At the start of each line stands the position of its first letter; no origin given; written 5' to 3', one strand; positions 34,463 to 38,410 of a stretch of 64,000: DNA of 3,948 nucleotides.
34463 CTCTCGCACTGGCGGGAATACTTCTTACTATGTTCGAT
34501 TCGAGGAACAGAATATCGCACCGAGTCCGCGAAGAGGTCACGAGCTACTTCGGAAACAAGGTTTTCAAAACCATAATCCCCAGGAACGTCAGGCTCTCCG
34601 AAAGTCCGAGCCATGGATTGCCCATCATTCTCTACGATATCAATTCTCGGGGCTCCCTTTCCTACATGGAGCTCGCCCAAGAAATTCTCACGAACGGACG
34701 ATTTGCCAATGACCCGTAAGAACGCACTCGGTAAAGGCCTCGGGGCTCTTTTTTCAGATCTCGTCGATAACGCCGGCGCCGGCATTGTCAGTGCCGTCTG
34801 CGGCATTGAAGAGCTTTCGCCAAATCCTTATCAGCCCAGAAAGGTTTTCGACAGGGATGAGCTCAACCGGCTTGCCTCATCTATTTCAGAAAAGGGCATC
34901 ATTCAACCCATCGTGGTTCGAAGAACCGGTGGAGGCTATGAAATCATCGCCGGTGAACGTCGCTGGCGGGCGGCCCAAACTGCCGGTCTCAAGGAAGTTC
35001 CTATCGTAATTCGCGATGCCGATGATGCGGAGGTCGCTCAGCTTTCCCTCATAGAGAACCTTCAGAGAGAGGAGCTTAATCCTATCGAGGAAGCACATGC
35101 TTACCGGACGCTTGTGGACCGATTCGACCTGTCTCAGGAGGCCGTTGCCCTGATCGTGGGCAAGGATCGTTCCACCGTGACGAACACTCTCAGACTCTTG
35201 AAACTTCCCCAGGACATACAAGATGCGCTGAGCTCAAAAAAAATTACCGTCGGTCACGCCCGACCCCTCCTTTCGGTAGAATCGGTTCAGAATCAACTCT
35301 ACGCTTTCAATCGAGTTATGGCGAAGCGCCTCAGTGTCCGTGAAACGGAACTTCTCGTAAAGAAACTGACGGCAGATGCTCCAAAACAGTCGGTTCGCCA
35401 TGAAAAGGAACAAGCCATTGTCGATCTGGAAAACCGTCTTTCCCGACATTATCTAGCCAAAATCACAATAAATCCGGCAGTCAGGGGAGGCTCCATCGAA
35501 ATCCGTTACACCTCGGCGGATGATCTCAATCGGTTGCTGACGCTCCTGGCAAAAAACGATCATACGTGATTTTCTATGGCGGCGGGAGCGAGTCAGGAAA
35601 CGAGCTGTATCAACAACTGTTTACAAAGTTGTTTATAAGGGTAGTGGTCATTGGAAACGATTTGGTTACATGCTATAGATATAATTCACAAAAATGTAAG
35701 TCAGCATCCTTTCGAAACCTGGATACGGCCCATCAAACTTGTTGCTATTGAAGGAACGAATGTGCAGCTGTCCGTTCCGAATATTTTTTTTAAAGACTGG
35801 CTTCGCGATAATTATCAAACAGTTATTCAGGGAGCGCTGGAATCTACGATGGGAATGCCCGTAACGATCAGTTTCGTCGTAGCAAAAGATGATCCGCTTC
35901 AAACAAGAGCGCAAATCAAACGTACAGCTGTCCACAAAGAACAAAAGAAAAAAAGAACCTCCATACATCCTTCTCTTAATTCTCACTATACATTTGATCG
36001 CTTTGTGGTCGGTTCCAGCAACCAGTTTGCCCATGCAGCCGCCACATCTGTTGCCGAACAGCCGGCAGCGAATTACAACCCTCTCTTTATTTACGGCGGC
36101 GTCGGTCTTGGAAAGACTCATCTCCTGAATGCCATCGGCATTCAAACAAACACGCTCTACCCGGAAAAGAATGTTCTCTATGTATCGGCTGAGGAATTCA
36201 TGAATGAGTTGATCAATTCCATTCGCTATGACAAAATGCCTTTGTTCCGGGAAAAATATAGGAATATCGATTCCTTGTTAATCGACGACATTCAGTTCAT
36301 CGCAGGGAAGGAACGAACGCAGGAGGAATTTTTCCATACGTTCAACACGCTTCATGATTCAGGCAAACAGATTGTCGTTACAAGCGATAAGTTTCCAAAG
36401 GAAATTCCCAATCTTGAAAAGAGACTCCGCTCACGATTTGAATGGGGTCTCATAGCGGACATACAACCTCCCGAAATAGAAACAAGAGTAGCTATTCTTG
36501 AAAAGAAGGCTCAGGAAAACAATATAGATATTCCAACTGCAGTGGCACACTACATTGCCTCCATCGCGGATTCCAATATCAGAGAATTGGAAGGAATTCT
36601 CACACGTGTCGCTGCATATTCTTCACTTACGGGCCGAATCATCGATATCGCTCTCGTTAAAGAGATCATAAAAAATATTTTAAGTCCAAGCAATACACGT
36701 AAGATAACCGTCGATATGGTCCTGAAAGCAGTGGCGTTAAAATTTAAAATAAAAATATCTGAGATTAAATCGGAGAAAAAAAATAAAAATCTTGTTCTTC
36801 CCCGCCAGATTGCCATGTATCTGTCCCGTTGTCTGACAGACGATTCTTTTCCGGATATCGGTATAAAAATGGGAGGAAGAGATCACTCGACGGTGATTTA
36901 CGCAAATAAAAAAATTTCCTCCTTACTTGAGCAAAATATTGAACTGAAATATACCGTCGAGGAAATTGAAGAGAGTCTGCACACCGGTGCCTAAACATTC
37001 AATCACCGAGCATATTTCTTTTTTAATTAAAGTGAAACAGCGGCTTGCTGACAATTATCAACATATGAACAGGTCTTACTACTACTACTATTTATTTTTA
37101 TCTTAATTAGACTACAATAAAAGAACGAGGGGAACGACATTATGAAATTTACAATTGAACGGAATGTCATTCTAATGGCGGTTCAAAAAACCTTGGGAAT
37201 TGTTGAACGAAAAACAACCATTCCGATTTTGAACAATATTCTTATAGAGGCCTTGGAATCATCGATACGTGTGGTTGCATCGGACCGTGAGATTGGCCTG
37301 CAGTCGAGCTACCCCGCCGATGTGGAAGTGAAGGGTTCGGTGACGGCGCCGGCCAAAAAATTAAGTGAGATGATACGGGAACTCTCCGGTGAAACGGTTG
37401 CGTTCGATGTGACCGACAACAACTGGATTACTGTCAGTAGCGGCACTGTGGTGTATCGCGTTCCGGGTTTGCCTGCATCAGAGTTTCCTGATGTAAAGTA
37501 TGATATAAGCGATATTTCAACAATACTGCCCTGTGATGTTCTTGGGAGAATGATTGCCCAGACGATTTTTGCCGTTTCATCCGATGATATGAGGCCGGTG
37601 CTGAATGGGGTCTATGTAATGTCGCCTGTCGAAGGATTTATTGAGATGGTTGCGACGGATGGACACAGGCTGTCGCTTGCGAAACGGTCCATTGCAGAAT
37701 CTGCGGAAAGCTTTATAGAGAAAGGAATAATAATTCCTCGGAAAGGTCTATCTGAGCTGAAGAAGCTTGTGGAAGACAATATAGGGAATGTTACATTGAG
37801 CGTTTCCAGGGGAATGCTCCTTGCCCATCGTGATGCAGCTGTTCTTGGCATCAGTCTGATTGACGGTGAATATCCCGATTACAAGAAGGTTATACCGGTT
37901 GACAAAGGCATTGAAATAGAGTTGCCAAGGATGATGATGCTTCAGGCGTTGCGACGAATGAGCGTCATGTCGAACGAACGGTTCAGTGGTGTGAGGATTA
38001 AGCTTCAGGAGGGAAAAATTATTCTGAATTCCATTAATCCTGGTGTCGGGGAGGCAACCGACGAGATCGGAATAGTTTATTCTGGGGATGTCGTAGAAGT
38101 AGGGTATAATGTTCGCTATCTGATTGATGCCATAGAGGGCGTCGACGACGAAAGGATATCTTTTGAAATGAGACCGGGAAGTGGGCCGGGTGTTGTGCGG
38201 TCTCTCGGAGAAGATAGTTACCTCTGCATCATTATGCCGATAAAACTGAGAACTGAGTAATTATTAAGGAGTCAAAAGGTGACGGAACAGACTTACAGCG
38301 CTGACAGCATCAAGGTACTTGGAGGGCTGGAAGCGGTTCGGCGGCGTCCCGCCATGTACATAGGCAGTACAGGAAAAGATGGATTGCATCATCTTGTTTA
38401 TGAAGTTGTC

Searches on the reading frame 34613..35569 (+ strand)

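Call 55: search_protein_families(library=pfam, proteins=[window:34613-35569:+], max_evalue=0.00001)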
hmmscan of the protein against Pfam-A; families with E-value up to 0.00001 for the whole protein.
window:34613-35569:+ (318 aa): 3 families
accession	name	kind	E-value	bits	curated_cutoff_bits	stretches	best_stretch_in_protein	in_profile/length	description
PF02195.25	ParB_N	-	3.1e-36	123.8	26.3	1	65-151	8-95/95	ParB N-terminal domain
PF17762.8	HTH_ParB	-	8.7e-36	122.6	22.6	1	153-253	1-101/102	ParB HTH domain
PF23552.2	ParB_C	-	6.9e-08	32.3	23.8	1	267-311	3-48/50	ParB dimerisation domain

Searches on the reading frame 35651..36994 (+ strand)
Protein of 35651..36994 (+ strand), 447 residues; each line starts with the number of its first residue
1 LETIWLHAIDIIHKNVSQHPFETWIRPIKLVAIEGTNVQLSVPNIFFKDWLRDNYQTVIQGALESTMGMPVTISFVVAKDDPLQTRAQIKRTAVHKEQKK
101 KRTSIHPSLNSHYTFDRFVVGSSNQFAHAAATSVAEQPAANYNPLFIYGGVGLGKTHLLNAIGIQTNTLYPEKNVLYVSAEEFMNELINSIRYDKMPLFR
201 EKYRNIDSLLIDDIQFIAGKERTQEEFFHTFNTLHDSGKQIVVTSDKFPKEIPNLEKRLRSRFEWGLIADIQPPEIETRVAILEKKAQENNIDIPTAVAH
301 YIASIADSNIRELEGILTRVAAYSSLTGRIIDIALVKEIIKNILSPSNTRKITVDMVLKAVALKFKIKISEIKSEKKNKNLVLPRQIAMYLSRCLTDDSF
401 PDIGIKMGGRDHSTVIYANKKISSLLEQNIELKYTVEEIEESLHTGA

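Call 55: search_protein_families(library=pfam, proteins=[window:35651-36994:+], max_evalue=0.00001)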
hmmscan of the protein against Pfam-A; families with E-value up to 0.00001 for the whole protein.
window:35651-36994:+ (447 aa): 4 families
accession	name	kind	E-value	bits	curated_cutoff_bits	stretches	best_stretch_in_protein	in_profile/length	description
PF00308.24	Bac_DnaA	-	8.8e-73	244.3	23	1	109-269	1-161/162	Bacterial DnaA ATPAse domain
PF08299.17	Bac_DnaA_C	-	6.6e-26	90.6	31.5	1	354-422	1-69/69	Bacterial dnaA protein helix-turn-helix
PF11638.13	DnaA_N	-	3.7e-16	59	24.6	1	2-63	1-63/65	DnaA N-terminal domain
PF01695.23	IstB_IS21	-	2.7e-06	27.5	24.1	1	145-247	95-194/238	IstB-like ATP binding protein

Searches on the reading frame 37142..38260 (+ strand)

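Call 55: search_protein_families(library=pfam, proteins=[window:37142-38260:+], max_evalue=0.00001)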
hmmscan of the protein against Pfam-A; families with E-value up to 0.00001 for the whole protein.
window:37142-38260:+ (372 aa): 3 families
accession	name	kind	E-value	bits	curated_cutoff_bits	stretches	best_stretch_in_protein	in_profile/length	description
PF02767.21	DNA_pol3_beta_2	-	6.5e-32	110.7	27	1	129-246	2-116/116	DNA polymerase III beta subunit, central domain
PF00712.24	DNA_pol3_beta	-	1.1e-30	106.7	24.4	1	1-118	1-119/120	DNA polymerase III beta subunit, N-terminal domain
PF02768.20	DNA_pol3_beta_3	-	4.1e-21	75.5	27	1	248-367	1-120/121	DNA polymerase III beta subunit, C-terminal domain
